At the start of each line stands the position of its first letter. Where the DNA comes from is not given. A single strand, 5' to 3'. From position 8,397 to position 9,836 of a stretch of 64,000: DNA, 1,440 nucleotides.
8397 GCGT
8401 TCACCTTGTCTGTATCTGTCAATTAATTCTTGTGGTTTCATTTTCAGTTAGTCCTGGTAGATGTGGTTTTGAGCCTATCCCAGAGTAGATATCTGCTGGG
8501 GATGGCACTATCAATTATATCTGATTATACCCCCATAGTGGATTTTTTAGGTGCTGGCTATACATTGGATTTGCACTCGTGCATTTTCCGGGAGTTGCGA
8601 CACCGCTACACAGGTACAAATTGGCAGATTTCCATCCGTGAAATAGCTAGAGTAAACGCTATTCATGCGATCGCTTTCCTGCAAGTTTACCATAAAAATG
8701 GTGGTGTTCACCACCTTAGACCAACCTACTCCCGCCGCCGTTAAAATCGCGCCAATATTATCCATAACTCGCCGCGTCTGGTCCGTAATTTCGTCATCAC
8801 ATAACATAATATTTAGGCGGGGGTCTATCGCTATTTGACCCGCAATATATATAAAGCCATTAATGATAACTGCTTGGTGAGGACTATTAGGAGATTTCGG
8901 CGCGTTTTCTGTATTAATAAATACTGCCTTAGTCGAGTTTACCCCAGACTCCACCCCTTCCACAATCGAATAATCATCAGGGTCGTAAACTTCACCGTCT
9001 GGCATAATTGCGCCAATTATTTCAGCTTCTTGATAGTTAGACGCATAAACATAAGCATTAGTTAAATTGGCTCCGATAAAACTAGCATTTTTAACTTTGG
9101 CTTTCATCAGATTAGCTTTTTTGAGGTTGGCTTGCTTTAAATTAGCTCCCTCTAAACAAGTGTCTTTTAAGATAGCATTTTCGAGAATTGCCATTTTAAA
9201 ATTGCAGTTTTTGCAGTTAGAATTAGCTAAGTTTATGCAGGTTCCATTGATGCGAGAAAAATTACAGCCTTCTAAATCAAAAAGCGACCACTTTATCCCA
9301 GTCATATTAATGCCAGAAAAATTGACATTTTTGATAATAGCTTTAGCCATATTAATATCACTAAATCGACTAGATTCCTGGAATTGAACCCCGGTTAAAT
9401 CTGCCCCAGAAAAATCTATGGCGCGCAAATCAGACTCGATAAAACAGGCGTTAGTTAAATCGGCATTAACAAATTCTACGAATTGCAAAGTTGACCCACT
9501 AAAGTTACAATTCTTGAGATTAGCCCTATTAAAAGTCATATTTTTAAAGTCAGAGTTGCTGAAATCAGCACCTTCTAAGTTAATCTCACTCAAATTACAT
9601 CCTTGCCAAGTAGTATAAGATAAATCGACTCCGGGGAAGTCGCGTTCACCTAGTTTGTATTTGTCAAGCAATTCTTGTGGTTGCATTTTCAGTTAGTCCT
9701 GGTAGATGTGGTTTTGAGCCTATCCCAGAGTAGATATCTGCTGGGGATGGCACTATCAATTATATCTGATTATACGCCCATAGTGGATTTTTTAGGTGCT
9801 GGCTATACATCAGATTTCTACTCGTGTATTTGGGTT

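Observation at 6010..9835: Tandem triplication (plus a 3' stub of a 4th copy) of an unusual pentapeptide-repeat::RidA fusion gene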

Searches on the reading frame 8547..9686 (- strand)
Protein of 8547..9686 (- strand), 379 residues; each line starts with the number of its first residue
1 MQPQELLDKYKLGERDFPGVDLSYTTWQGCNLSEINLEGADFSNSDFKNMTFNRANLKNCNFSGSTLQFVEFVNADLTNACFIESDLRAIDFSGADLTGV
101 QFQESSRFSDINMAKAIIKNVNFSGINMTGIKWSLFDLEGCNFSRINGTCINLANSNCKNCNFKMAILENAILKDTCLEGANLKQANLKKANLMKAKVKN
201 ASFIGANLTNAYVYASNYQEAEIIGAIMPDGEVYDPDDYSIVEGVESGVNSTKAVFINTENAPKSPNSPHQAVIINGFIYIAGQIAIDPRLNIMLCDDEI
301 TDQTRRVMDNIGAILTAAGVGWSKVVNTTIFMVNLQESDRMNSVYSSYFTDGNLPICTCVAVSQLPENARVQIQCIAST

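Call 7: search_protein_families(library=pfam, proteins=[window:8547-9686:-], max_evalue=0.01)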
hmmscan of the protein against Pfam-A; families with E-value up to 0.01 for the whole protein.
window:8547-9686:- (379 aa): 6 families
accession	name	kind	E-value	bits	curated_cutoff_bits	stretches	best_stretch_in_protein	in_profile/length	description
PF00805.28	Pentapeptide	-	1.5e-34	117.6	20.2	6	30-68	1-39/40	Pentapeptide repeats (8 copies)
PF01042.26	Ribonuc_L-PSP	-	3.5e-29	101.7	27.3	1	260-378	2-120/121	Endoribonuclease L-PSP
PF13599.13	Pentapeptide_4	-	1.4e-27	96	38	3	37-105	3-71/78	Pentapeptide repeat region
PF13576.12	Pentapeptide_3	-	2.2e-17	63.4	27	2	23-66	2-48/48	Pentapeptide repeats (9 copies)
PF25296.1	Decapeptide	-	8.3e-08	32.4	45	1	40-102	10-72/74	Decapeptide repeat region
PF23894.2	LD_SV2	-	0.00021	22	29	1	41-96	31-86/92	SV2A/B/C luminal domain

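Call 8: search_protein_families(library=ncbifam, proteins=[window:8547-9686:-], max_evalue=0.01)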
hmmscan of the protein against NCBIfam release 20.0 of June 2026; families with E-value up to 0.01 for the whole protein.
window:8547-9686:- (379 aa): 22 families
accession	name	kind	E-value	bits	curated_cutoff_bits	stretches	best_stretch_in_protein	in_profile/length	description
TIGR00004.1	TIGR00004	subfamily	2e-32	112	106.25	1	256-378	3-124/125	Rid family detoxifying hydrolase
NF052603.1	penta_Alr5209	equivalog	8.8e-31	106.4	125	3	4-110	2-103/113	Alr5209 family pentapeptide repeat protein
NF047416.1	penta_HetL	equivalog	1.5e-29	103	260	2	4-129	2-116/218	heterocyst differentiation pentapeptide repeat protein HetL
NF011744.0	PRK15197.1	equivalog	1.6e-19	70.2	274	2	14-132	153-271/291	SPI-2 type III secretion system effector PipB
NF011743.0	PRK15196.1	equivalog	1.1e-15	57.4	354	2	113-259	164-302/350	type III secretion system effector PipB2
NF008490.0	PRK11401.1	equivalog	2.9e-15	56.3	222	1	256-377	4-125/129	enamine/imine deaminase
NF033086.2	penta_rpt_Qnr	equivalog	8.1e-14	51.8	240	2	9-84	19-95/211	Qnr family pentapeptide repeat protein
NF011904.1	PRK15377.1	subfamily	1.1e-13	50.4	500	2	107-231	15-133/606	type III secretion system effector HECT-type E3 ubiquitin transferase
TIGR03610.1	RutC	equivalog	2.1e-13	50.5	169.1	1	258-377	9-124/127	pyrimidine utilization protein C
NF000349.1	mfpA_AE000516.2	equivalog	2.3e-13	50.4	360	1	25-143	27-149/183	pentapeptide repeat protein MfpA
NF038182.1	penta_rpt_SmQnr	exception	8e-12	45.4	460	2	78-217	17-156/215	SmQnr family pentapeptide repeat protein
NF000071.4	penta_rpt_QnrA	exception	1.3e-11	44.7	450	3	116-226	72-177/218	QnrA family quinolone resistance pentapeptide repeat protein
NF012152.0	penta_rpt_QnrC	exception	2.7e-11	43.9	500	2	22-105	3-102/221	QnrC family quinolone resistance pentapeptide repeat protein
NF000420.1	penta_rpt_QnrB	exception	1.7e-10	41.3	460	2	137-218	34-111/214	QnrB family quinolone resistance pentapeptide repeat protein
NF012151.0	penta_rpt_QnrAS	exception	2.3e-10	40.9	490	2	15-134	77-200/218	QnrAS family quinolone resistance pentapeptide repeat protein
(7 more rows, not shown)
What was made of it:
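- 8547..9686 (-): Copy 1 (C), the upstream gene nearest ylmH. 379 aa: pentapeptide beta-helix (aa 1-230), disordered linker (aa 236-252), Rid domain (aa 256-379). It is the most variable copy between strains. Pfam and NCBIfam domains (calls 7, 8).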

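Call 9: find_homologous_proteins(query=window:8547-9686:-, max_evalue=1e-10)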
Query window:8547-9686:- (379 aa): 743 proteins with E <= 1e-10 among 6282 candidates; the best 120 are listed.
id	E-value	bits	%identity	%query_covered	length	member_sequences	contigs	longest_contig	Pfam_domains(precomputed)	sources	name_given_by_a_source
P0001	1.1e-228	776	93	100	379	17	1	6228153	PF13576.13,PF01042.27,PF13599.14,PF00805.29,PF25296.2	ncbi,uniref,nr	ncbi:Rid family detoxifying hydrolase [Limnospira indica]|uniref:Uncharacterized protein n=1 Tax=Lim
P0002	2.9e-221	752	90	100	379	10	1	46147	PF05264.17,PF13576.13,PF01042.27,PF13599.14,PF00805.29,PF23894.3,PF25296.2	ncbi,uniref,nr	ncbi:Rid family detoxifying hydrolase [Limnospira fusiformis]|uniref:Rid family detoxifying hydrolas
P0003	9.5e-211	717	85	100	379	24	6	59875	PF13576.13,PF01042.27,PF13599.14,PF00805.29,PF25296.2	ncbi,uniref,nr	ncbi:MAG: Rid family detoxifying hydrolase [Limnospira sp. PMC 1286.21]|uniref:Rid family detoxifyin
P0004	2.3e-207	706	85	100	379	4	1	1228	PF13576.13,PF01042.27,PF13599.14,PF00805.29,PF25296.2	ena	-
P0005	1.8e-204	697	83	100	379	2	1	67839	PF13576.13,PF01042.27,PF13599.14,PF00805.29,PF25296.2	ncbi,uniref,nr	ncbi:Rid family detoxifying hydrolase [Limnospira sp. PMC 1042.18]|uniref:Rid family detoxifying hyd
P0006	2.4e-204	696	83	100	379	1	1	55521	PF13576.13,PF01042.27,PF13599.14,PF00805.29,PF25296.2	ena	-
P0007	2.3e-199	680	81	100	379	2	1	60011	PF13576.13,PF01042.27,PF13599.14,PF00805.29,PF23894.3,PF25296.2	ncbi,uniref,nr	ncbi:Rid family detoxifying hydrolase [Limnospira sp. PMC 1223.20]|uniref:Rid family detoxifying hyd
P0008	2.4e-198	676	80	100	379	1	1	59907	PF13576.13,PF01042.27,PF13599.14,PF00805.29,PF23894.3,PF25296.2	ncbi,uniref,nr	ncbi:MAG: Rid family detoxifying hydrolase [Limnospira sp. PMC 1234.20]|uniref:Rid family detoxifyin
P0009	2.6e-197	673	80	100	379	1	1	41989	PF13576.13,PF01042.27,PF13599.14,PF00805.29,PF23894.3,PF25296.2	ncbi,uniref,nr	ncbi:MAG: Rid family detoxifying hydrolase [Limnospira sp. PMC 1279.21]|uniref:Rid family detoxifyin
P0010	4.6e-196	669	80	100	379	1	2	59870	PF13576.13,PF01042.27,PF13599.14,PF00805.29,PF23894.3,PF25296.2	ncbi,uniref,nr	ncbi:MAG: Rid family detoxifying hydrolase [Limnospira sp. PMC 1238.20]|uniref:Rid family detoxifyin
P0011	1.9e-195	667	80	100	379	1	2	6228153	PF13576.13,PF01042.27,PF13599.14,PF00805.29,PF23894.3,PF25296.2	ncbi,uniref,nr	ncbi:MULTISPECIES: Rid family detoxifying hydrolase [Limnospira]|uniref:Endoribonuclease L-PSP n=1 T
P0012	8.6e-195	665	80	100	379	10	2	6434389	PF13576.13,PF01042.27,PF13599.14,PF00805.29,PF23894.3,PF25296.2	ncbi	-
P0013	1.9e-193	660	81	100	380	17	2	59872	PF13576.13,PF01042.27,PF13599.14,PF00805.29,PF23894.3,PF25296.2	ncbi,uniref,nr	ncbi:MAG: Rid family detoxifying hydrolase [Limnospira sp. PMC 1240.20]|uniref:Rid family detoxifyin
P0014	3.4e-191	653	79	100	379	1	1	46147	PF13576.13,PF01042.27,PF13599.14,PF00805.29,PF23894.3,PF25296.2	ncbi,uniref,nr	ncbi:Rid family detoxifying hydrolase [Limnospira fusiformis]|uniref:Rid family detoxifying hydrolas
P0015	4.6e-191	653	79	100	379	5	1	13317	PF13576.13,PF01042.27,PF13599.14,PF00805.29,PF25296.2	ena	-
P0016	2.6e-190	650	78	100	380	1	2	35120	PF13576.13,PF01042.27,PF13599.14,PF00805.29,PF23894.3,PF25296.2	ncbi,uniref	ncbi:endoribonuclease L-PSP [Limnospira fusiformis CCALA 023]|uniref:Rid family detoxifying hydrolas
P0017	6.1e-184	629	77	100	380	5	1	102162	PF13576.13,PF01042.27,PF13599.14,PF00805.29,PF23894.3,PF25296.2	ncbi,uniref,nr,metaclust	ncbi:endoribonuclease L-PSP [Limnospira maxima CS-328]|uniref:Endoribonuclease L-PSP n=2 Tax=Limnosp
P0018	1.5e-143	496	60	100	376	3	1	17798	PF13576.13,PF01042.27,PF13599.14,PF00805.29,PF23894.3,PF25296.2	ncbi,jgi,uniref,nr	ncbi:Rid family detoxifying hydrolase [Lyngbya sp. CCY1209]|jgi:2-iminobutanoate/2-iminopropanoate d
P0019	2.2e-119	417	54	100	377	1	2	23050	PF13576.13,PF01042.27,PF13599.14,PF00805.29,PF23894.3,PF25296.2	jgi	-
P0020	1.2e-117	411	88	56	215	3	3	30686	PF01042.27,PF13599.14,PF00805.29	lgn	-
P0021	4.7e-83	297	44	99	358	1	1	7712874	PF13576.13,PF01042.27,PF13599.14,PF00805.29,PF25296.2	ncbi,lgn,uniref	ncbi:Rid family detoxifying hydrolase [Capilliphycus salinus ALCB114379]|uniref:Rid family detoxifyi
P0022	2.5e-61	226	38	99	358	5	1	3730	PF13576.13,PF01042.27,PF13599.14,PF00805.29,PF25296.2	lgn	-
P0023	2.8e-59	219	36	93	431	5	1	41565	PF13576.13,PF01042.27,PF13599.14,PF00805.29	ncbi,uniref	ncbi:MAG: Rid family detoxifying hydrolase [Nostoc sp.]|uniref:Rid family detoxifying hydrolase n=1 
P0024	5.0e-59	218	35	93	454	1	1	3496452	PF13576.13,PF01042.27,PF13599.14,PF00805.29,PF25296.2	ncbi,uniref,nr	ncbi:endoribonuclease L-PSP [Nostoc sp. KVJ3]|uniref:Rid family detoxifying hydrolase n=1 Tax=Nostoc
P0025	5.9e-59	218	35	99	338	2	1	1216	PF13576.13,PF01042.27,PF13599.14,PF00805.29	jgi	jgi:2-iminobutanoate/2-iminopropanoate deaminase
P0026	1.0e-54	204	34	99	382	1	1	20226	PF13576.13,PF01042.27,PF13599.14,PF00805.29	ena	-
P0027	1.4e-54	204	35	99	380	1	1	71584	PF13576.13,PF01042.27,PF13599.14,PF00805.29,PF25296.2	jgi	jgi:2-iminobutanoate/2-iminopropanoate deaminase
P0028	1.4e-54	204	36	93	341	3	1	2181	PF13576.13,PF01042.27,PF13599.14,PF00805.29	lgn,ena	-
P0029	2.8e-54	203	36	87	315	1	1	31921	PF13576.13,PF01042.27,PF13599.14,PF00805.29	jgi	jgi:2-iminobutanoate/2-iminopropanoate deaminase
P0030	3.7e-54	202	34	99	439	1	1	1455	PF13576.13,PF01042.27,PF13599.14,PF00805.29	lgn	-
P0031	7.2e-54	201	39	79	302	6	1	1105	PF13576.13,PF01042.27,PF13599.14,PF00805.29,PF25296.2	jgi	jgi:2-iminobutanoate/2-iminopropanoate deaminase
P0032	9.4e-54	201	36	99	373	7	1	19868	PF13576.13,PF01042.27,PF13599.14,PF00805.29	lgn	-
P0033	4.9e-52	195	35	92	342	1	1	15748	PF13576.13,PF01042.27,PF13599.14,PF00805.29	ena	-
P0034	3.1e-51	193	39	70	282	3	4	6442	PF13576.13,PF01042.27,PF13599.14,PF00805.29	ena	-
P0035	1.0e-50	191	37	80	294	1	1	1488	PF13576.13,PF01042.27,PF13599.14,PF00805.29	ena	-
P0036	1.2e-50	191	38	86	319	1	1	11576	PF13576.13,PF01042.27,PF13599.14,PF00805.29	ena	-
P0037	5.0e-49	185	34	99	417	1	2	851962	PF13576.13,PF01042.27,PF13599.14,PF00805.29,PF25296.2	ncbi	-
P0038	5.0e-49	185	37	80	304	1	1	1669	PF13576.13,PF01042.27,PF13599.14,PF00805.29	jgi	jgi:2-iminobutanoate/2-iminopropanoate deaminase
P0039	1.6e-47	180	34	93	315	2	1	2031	PF13576.13,PF01042.27,PF13599.14,PF00805.29,PF25296.2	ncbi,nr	ncbi:MAG: endoribonuclease L-PSP [Okeania sp. SIO2H7]|nr:endoribonuclease L-PSP [Okeania sp. SIO2H7]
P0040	2.8e-46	176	39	71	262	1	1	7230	PF13576.13,PF01042.27,PF13599.14,PF00805.29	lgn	-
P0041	2.2e-45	173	38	77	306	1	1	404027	PF13576.13,PF01042.27,PF13599.14,PF00805.29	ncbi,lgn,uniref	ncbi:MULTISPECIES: Rid family detoxifying hydrolase [unclassified Nostoc]|uniref:Rid family detoxify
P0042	4.4e-45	172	40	63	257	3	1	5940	PF13576.13,PF01042.27,PF13599.14,PF00805.29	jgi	jgi:2-iminobutanoate/2-iminopropanoate deaminase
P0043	1.6e-44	170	37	75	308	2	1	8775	PF13576.13,PF01042.27,PF13599.14,PF00805.29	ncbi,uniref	ncbi:MAG: Rid family detoxifying hydrolase, partial [Nostoc sp.]|uniref:Rid family detoxifying hydro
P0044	4.4e-44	169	40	60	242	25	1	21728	PF13576.13,PF01042.27,PF13599.14,PF00805.29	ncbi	ncbi:MAG: Rid family detoxifying hydrolase, partial [Aphanizomenon sp.]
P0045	5.1e-44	169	43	55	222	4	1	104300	PF13576.13,PF01042.27,PF13599.14,PF00805.29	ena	-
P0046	1.4e-43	167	39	66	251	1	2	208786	PF13576.13,PF01042.27,PF13599.14,PF00805.29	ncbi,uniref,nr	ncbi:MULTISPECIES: Rid family detoxifying hydrolase [Nostoc]|uniref:Pentapeptide repeat-containing p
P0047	1.6e-43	167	42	54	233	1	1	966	PF13576.13,PF01042.27,PF13599.14,PF00805.29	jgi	jgi:2-iminobutanoate/2-iminopropanoate deaminase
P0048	2.8e-43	166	42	58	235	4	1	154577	PF13576.13,PF01042.27,PF13599.14,PF00805.29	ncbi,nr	ncbi:pentapeptide repeat-containing protein [Nostoc sp. LEGE 12447]|nr:pentapeptide repeat-containin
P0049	4.0e-43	166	37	71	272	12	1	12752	PF13576.13,PF01042.27,PF13599.14,PF00805.29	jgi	jgi:2-iminobutanoate/2-iminopropanoate deaminase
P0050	4.1e-43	166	43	55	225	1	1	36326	PF13576.13,PF01042.27,PF13599.14,PF00805.29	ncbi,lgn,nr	ncbi:MAG: Rid family detoxifying hydrolase [Rivularia sp. (in: Bacteria)]|nr:Rid family detoxifying 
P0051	2.9e-42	163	34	68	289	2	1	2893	PF13576.13,PF01042.27,PF13599.14,PF00805.29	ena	-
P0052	3.8e-42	163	41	60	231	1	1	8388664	PF13576.13,PF01042.27,PF13599.14,PF00805.29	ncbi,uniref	ncbi:Rid family detoxifying hydrolase [Nostoc sp. UHCC 0302]|uniref:Rid family detoxifying hydrolase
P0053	7.5e-41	158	41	58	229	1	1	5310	PF13576.13,PF01042.27,PF13599.14,PF00805.29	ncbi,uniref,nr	ncbi:pentapeptide repeat-containing protein [Nostoc cf. edaphicum LEGE 07299]|uniref:Pentapeptide re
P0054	9.4e-41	158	37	69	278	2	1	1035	PF13576.13,PF01042.27,PF13599.14,PF00805.29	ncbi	-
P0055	1.2e-40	158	36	77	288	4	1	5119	PF13576.13,PF01042.27,PF13599.14,PF00805.29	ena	-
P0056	1.8e-40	157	44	59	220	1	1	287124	PF01042.27,PF00805.29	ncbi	ncbi:Rid family detoxifying hydrolase [Nostoc flagelliforme]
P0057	5.5e-40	156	40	60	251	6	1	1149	PF13576.13,PF01042.27,PF13599.14,PF00805.29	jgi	-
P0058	6.7e-40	155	37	68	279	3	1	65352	PF01042.27,PF13599.14,PF00805.29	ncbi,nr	ncbi:pentapeptide repeat-containing protein [Coleofasciculus sp. FACHB-129]|nr:pentapeptide repeat-c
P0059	3.9e-39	153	36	68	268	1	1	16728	PF13576.13,PF01042.27,PF13599.14,PF00805.29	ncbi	ncbi:MAG: Rid family detoxifying hydrolase, partial [Cyanobacteriota bacterium]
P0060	5.0e-38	149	37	65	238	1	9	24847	PF01042.27,PF13599.14,PF00805.29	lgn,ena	-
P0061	9.8e-38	148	40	60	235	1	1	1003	PF13576.13,PF01042.27,PF13599.14,PF00805.29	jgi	jgi:2-iminobutanoate/2-iminopropanoate deaminase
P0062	1.1e-37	148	38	60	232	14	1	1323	PF13576.13,PF01042.27,PF13599.14,PF00805.29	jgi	jgi:2-iminobutanoate/2-iminopropanoate deaminase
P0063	4.2e-37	146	37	67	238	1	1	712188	PF01042.27,PF13599.14,PF00805.29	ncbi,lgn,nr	ncbi:hypothetical protein RIVM261_052980 [Rivularia sp. IAM M-261]|nr:hypothetical protein RIVM261_0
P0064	4.6e-37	146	37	67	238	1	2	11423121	PF01042.27,PF13599.14,PF00805.29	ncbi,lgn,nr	ncbi:hypothetical protein CAL7716_006410 [Calothrix sp. PCC 7716]|nr:hypothetical protein CAL7716_00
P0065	5.0e-37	146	39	57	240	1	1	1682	PF13576.13,PF01042.27,PF00805.29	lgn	-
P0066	8.0e-37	145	37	66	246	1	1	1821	PF13576.13,PF01042.27,PF13599.14,PF00805.29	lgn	-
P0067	3.0e-36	143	39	52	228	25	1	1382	PF13576.13,PF01042.27,PF00805.29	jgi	jgi:2-iminobutanoate/2-iminopropanoate deaminase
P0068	2.9e-34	137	39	55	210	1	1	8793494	PF01042.27,PF13599.14,PF00805.29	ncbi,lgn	-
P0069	7.1e-30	122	27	55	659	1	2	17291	PF13576.13,PF13599.14,PF00805.29,PF23894.3,PF25296.2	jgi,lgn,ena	jgi:uncharacterized protein YjbI with pentapeptide repeats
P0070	6.5e-29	119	30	59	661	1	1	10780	PF13576.13,PF13599.14,PF00805.29,PF25296.2,PF02342.24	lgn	-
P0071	8.3e-29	119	29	62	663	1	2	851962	PF13576.13,PF13599.14,PF00805.29,PF07924.17,PF25296.2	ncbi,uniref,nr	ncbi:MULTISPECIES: pentapeptide repeat-containing protein [unclassified Nodularia (in: cyanobacteria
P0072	2.4e-28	117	28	61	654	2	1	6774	PF13576.13,PF13599.14,PF00805.29,PF02342.24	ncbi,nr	ncbi:stress protein [filamentous cyanobacterium Phorm 46]|nr:stress protein [filamentous cyanobacter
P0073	1.6e-27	115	32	60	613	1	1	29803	PF13576.13,PF13599.14,PF00805.29,PF02342.24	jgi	jgi:uncharacterized protein YjbI with pentapeptide repeats/stress response protein SCP2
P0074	1.6e-26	111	30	57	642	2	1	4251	PF13576.13,PF13599.14,PF00805.29,PF25296.2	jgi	jgi:uncharacterized protein YjbI with pentapeptide repeats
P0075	5.5e-26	110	28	60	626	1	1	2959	PF13576.13,PF13599.14,PF00805.29,PF07924.17,PF25296.2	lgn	-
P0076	5.7e-26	109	30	59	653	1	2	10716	PF13576.13,PF13599.14,PF00805.29,PF25296.2,PF02342.24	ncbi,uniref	ncbi:pentapeptide repeat-containing protein [Microcoleus sp. C2C3]|uniref:pentapeptide repeat-contai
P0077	7.9e-25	106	31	60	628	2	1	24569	PF13576.13,PF13599.14,PF00805.29,PF02342.24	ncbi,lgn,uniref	ncbi:pentapeptide repeat-containing protein [Microcoleus sp.]|uniref:pentapeptide repeat-containing 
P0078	1.1e-24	105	30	60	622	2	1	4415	PF07714.24,PF00069.32,PF13576.13,PF13599.14,PF00805.29,PF14531.13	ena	-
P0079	2.5e-24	104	28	57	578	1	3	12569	PF13576.13,PF13599.14,PF00805.29,PF23894.3,PF25296.2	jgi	jgi:uncharacterized protein YjbI with pentapeptide repeats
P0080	4.9e-24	103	31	57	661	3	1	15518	PF13576.13,PF13599.14,PF00805.29,PF25296.2,PF02342.24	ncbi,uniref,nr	ncbi:pentapeptide repeat-containing protein [Microcoleus sp. LEGE 07076]|uniref:pentapeptide repeat-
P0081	5.3e-24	103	31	52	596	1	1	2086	PF13576.13,PF13599.14,PF00805.29,PF25296.2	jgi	jgi:uncharacterized protein YjbI with pentapeptide repeats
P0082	1.5e-23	102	30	54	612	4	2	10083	PF13576.13,PF13599.14,PF00805.29,PF23894.3,PF25296.2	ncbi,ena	-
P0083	1.9e-23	101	35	49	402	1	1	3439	PF13576.13,PF13599.14,PF00805.29,PF25296.2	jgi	jgi:uncharacterized protein YjbI with pentapeptide repeats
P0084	4.0e-23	100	32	48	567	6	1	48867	PF13576.13,PF13599.14,PF00805.29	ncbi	-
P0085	4.5e-23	100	31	61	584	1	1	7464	PF09479.17,PF13576.13,PF13599.14,PF00805.29,PF25296.2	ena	-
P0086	1.0e-22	99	30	54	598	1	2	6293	PF13576.13,PF13599.14,PF00805.29,PF25296.2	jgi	jgi:uncharacterized protein YjbI with pentapeptide repeats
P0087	1.0e-22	99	26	60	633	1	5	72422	PF13576.13,PF13599.14,PF00805.29,PF25296.2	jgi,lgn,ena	jgi:uncharacterized protein YjbI with pentapeptide repeats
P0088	1.4e-22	98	29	59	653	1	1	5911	PF13576.13,PF13599.14,PF00805.29,PF25296.2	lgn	-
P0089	2.4e-22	98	31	56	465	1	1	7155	PF13576.13,PF13599.14,PF00805.29,PF25296.2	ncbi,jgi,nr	ncbi:MAG: pentapeptide repeat-containing protein [Mariniphaga sp.]|nr:pentapeptide repeat-containing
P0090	3.1e-22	97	29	62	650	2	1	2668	PF13576.13,PF13599.14,PF00805.29,PF25296.2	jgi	jgi:uncharacterized protein YjbI with pentapeptide repeats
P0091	5.9e-22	96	31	51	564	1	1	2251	PF13576.13,PF13599.14,PF00805.29,PF25296.2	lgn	-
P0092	7.3e-22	96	31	59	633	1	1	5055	PF13576.13,PF13599.14,PF00805.29,PF25296.2,PF02342.24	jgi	-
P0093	7.9e-22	96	31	55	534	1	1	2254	PF13576.13,PF13599.14,PF00805.29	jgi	jgi:uncharacterized protein YjbI with pentapeptide repeats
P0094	8.2e-22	96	33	54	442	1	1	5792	PF13576.13,PF13599.14,PF00805.29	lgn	-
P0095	1.1e-21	95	28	62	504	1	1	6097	PF13576.13,PF13599.14,PF00805.29,PF25296.2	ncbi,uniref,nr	ncbi:MAG: pentapeptide repeat-containing protein [Okeania sp. SIO3I5]|uniref:pentapeptide repeat-con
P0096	1.9e-21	95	31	66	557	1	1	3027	PF13576.13,PF13599.14,PF00805.29,PF25296.2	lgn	-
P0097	1.9e-21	95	26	60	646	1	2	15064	PF13576.13,PF13599.14,PF00805.29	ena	-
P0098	2.2e-21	94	27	61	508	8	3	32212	PF13576.13,PF13599.14,PF00805.29,PF25296.2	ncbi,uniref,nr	ncbi:MAG: pentapeptide repeat-containing protein [Okeania sp. SIO2G4]|uniref:pentapeptide repeat-con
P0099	2.3e-21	94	31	59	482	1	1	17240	PF13576.13,PF13599.14,PF00805.29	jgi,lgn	-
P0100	2.7e-21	94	32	51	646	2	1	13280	PF23657.2,PF13576.13,PF13599.14,PF00805.29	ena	-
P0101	3.5e-21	94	25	58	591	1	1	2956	PF13576.13,PF13599.14,PF00805.29,PF23894.3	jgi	jgi:uncharacterized protein YjbI with pentapeptide repeats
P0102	4.4e-21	93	28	54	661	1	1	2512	PF13576.13,PF13599.14,PF00805.29,PF25296.2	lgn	-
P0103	4.5e-21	93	29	60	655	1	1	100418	PF13576.13,PF13599.14,PF00805.29,PF02342.24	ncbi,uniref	ncbi:pentapeptide repeat-containing protein [Microcoleus sp. A003_D6]|uniref:pentapeptide repeat-con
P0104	4.5e-21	93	26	77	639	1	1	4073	PF13576.13,PF13599.14,PF00805.29,PF23894.3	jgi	-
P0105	5.4e-21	93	29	55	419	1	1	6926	PF13576.13,PF13599.14,PF00805.29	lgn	-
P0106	6.4e-21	93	28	51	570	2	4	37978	PF13576.13,PF13599.14,PF00805.29,PF25296.2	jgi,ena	jgi:uncharacterized protein YjbI with pentapeptide repeats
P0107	8.4e-21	92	27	58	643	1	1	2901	PF07714.24,PF00069.32,PF13576.13,PF13599.14,PF00805.29,PF25296.2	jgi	jgi:uncharacterized protein YjbI with pentapeptide repeats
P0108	8.8e-21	92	27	61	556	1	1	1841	PF13576.13,PF13091.13,PF13599.14,PF00805.29,PF25296.2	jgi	jgi:uncharacterized protein YjbI with pentapeptide repeats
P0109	9.3e-21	92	30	48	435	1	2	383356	PF13576.13,PF13599.14,PF00805.29,PF23894.3,PF25296.2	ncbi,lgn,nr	ncbi:MAG: pentapeptide repeat-containing protein [Micavibrio sp.]|nr:pentapeptide repeat-containing 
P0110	1.2e-20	92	30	58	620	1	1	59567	PF13576.13,PF13599.14,PF00805.29,PF25296.2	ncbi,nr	ncbi:hypothetical protein C7B61_00135 [filamentous cyanobacterium CCP1]|nr:hypothetical protein C7B6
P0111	1.4e-20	92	30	61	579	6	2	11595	PF13576.13,PF13599.14,PF00805.29,PF25296.2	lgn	-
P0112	2.3e-20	91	30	58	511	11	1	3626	PF13576.13,PF13599.14,PF00805.29,PF25296.2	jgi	jgi:uncharacterized protein YjbI with pentapeptide repeats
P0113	3.2e-20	91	27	69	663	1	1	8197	PF13365.13,PF13576.13,PF13599.14,PF00805.29,PF25296.2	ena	-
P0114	3.5e-20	90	29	61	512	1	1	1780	PF13576.13,PF13599.14,PF00805.29,PF25296.2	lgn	-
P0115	4.1e-20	90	34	59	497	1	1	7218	PF13576.13,PF13599.14,PF00805.29,PF04471.19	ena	-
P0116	4.2e-20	90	30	58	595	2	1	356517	PF13576.13,PF13599.14,PF00805.29,PF25296.2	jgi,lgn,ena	-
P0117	4.8e-20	90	28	62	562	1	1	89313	PF13576.13,PF13599.14,PF00805.29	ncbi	-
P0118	5.8e-20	90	31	60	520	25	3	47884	PF13576.13,PF13599.14,PF00805.29,PF25296.2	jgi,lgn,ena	jgi:uncharacterized protein YjbI with pentapeptide repeats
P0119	6.1e-20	90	34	56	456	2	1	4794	PF13576.13,PF13599.14,PF00805.29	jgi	jgi:uncharacterized protein YjbI with pentapeptide repeats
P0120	6.9e-20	89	29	64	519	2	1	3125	PF13576.13,PF13599.14,PF00805.29,PF25296.2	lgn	-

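Call 11: find_encoding_contigs(protein=window:8547-9686:-, flank=8000, max_places=6)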
Protein window:8547-9686:- (379 aa): no gene with exactly this product is on record in the collection.
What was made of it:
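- Tried and rejected: Exact look-up of the window's own protein found nothing on record (call 11).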
